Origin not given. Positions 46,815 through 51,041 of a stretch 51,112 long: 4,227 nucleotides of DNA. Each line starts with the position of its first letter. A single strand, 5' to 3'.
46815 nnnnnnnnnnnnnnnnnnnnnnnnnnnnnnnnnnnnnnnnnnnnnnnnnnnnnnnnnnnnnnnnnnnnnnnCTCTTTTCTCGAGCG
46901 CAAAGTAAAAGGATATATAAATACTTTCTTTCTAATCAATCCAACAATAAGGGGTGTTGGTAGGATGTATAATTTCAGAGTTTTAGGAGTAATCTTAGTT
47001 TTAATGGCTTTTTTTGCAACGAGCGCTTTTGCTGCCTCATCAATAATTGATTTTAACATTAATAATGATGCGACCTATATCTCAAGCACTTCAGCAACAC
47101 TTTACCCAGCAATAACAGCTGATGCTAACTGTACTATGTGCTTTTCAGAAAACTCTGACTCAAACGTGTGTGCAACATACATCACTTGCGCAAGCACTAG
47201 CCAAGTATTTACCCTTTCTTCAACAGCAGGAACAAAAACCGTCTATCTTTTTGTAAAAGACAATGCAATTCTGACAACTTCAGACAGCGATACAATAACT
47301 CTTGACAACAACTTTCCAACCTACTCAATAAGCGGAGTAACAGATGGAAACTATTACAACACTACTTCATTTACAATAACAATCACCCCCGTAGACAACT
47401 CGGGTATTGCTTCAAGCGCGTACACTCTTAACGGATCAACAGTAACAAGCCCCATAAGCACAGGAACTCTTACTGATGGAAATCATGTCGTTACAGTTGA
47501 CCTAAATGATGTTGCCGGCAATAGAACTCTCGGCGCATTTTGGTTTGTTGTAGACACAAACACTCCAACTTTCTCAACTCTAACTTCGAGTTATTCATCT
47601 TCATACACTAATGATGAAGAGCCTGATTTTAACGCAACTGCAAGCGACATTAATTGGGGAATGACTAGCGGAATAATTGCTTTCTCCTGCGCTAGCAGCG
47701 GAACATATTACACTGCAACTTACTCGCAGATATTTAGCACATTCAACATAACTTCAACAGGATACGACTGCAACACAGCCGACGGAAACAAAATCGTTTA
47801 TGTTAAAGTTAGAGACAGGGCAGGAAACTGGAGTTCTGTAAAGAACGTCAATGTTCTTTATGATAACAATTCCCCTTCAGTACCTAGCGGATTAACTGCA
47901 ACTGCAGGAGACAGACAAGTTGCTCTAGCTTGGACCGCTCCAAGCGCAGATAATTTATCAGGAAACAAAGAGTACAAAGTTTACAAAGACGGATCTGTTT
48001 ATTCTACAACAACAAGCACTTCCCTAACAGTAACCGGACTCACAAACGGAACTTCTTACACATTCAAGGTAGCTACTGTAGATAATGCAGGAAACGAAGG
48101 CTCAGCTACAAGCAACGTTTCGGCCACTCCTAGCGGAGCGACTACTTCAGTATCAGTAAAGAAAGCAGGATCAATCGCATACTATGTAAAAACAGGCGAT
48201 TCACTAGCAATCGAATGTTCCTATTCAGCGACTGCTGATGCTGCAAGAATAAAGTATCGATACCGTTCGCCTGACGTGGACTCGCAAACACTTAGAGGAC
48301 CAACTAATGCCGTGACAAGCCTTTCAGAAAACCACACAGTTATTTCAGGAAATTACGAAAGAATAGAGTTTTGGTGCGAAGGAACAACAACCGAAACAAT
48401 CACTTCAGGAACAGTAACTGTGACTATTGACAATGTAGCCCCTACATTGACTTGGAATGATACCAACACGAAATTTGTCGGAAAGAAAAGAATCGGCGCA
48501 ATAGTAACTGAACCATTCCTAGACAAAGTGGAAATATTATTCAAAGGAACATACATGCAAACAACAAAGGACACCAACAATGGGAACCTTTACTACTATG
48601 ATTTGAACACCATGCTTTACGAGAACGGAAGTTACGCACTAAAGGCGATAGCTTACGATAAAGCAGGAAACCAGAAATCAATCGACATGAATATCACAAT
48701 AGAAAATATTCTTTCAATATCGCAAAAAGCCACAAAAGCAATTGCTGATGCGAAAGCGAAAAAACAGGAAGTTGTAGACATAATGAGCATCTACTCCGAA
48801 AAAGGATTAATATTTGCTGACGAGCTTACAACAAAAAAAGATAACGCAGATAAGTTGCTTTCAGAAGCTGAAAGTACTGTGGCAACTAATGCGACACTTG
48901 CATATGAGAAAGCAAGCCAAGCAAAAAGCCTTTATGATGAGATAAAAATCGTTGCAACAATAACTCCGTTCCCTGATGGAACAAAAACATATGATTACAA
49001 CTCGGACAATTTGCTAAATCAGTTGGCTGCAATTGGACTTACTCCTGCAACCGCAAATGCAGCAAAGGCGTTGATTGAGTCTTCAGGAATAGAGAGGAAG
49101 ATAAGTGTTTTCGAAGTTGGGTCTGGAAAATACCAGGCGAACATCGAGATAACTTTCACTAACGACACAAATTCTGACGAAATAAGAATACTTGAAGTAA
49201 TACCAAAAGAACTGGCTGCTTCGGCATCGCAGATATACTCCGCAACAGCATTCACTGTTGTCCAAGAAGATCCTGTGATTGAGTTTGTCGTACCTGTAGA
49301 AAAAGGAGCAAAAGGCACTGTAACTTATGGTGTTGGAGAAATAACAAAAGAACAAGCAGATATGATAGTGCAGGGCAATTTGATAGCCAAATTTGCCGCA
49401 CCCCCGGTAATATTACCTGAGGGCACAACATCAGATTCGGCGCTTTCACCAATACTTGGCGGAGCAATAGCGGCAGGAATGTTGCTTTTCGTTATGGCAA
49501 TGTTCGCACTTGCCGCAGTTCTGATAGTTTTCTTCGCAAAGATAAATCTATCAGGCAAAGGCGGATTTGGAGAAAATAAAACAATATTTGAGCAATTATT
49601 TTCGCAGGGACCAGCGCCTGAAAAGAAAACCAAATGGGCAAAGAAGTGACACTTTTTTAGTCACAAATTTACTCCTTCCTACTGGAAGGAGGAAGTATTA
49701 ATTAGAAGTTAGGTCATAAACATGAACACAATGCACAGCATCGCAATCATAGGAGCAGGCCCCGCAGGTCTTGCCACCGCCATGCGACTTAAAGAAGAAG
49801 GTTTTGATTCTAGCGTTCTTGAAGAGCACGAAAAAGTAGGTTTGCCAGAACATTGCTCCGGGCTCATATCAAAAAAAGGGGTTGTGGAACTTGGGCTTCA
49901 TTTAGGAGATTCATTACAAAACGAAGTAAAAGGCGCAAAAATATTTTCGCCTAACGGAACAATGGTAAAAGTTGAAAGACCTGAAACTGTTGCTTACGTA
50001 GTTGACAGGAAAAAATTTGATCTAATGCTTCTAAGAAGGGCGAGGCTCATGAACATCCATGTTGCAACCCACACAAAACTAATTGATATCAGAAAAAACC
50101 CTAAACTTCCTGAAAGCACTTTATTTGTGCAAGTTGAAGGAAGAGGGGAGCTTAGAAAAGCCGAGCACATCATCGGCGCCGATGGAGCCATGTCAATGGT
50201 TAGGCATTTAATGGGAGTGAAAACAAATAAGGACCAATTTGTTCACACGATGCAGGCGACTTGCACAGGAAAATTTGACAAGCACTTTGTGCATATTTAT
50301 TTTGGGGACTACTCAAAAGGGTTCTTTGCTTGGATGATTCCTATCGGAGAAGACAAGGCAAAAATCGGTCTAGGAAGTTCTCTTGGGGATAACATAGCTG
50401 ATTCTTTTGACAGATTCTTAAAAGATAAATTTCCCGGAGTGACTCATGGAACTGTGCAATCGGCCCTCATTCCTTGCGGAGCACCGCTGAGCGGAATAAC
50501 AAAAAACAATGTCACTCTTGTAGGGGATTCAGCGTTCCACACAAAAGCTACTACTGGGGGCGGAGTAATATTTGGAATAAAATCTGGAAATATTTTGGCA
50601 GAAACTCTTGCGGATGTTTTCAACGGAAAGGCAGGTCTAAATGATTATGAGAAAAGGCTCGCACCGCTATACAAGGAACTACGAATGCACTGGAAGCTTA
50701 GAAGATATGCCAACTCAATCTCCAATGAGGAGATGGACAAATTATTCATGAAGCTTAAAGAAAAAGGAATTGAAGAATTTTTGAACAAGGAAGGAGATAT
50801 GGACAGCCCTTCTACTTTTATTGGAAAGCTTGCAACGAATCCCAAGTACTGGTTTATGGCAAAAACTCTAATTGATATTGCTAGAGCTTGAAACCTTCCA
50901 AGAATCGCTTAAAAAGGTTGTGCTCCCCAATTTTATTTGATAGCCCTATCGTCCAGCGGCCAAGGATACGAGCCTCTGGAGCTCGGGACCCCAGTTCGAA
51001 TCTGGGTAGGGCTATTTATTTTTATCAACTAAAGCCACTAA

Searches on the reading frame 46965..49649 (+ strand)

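Call 24: search_protein_families(library=ncbifam, proteins=[window:46965-49649:+], max_evalue=1e-8)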
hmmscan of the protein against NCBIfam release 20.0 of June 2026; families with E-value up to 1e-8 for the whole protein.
window:46965-49649:+ (894 aa): 1 family
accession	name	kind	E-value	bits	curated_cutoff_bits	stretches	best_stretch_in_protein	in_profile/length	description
NF041611.1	exoglucan_CbhB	equivalog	2.7e-11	42.3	1950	1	238-400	731-897/997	exoglucanase CbhB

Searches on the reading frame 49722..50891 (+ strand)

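Call 24: search_protein_families(library=ncbifam, proteins=[window:49722-50891:+], max_evalue=1e-8)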
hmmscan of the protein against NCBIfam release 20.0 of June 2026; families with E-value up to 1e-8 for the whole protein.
window:49722-50891:+ (389 aa): 25 families
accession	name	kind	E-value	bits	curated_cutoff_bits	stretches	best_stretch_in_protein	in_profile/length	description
TIGR02032.1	GG-red-SF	subfamily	7.1e-58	196.6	158.8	1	9-295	5-296/297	geranylgeranyl reductase family protein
TIGR02023.1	BchP-ChlP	subfamily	1.2e-30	106.9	343.3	1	7-322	3-326/388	geranylgeranyl diphosphate reductase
NF041080.1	DGGGPL_reductase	equivalog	4.9e-24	85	580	1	6-302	3-317/447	digeranylgeranylglycerophospholipid reductase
NF041160.1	DGGPL_Thplmales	equivalog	1.4e-23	83.5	780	1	6-349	5-368/396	digeranylgeranylglycerophospholipid reductase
NF008519.0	PRK11445.1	equivalog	3.4e-15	56.1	303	1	4-316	3-318/355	FAD-binding protein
NF005313.0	PRK06847.1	subfamily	8.9e-15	54.5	372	1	1-176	1-181/375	hypothetical protein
NF005720.0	PRK07538.1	subfamily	4.6e-14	52.2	400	0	5-164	3-173/418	hypothetical protein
NF004829.0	PRK06183.1-3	subfamily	7.3e-14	51.4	390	0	105-173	121-190/520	bifunctional 3-(3-hydroxy-phenyl)propionate/3-hydroxycinnamic acid hydroxylase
NF045655.1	MkRedMenJ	equivalog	8.2e-14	51.3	700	1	1-297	1-316/406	menaquinone reductase MenJ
NF004780.0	PRK06126.1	subfamily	9e-14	50.6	445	0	5-37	9-41/552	hypothetical protein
NF046068.1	AkvoneHdxseDnrF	equivalog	1.7e-13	50.3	650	0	93-169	105-181/439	aklavinone 12-hydroxylase DnrF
TIGR02028.1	ChlP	equivalog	8.8e-13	47.8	505.3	1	7-308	3-316/398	geranylgeranyl reductase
NF046069.1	AkvoneHdxseRdmE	equivalog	2.3e-12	46.5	700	0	79-169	93-182/521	aklavinone 12-hydroxylase RdmE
TIGR01988.1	Ubi-OHases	subfamily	2.6e-12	46.3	224.65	1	7-177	2-184/387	ubiquinone biosynthesis hydroxylase, UbiH/UbiF/VisC/COQ6 family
NF005243.0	PRK06753.1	equivalog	7.9e-12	44.7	365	0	6-169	2-163/374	hypothetical protein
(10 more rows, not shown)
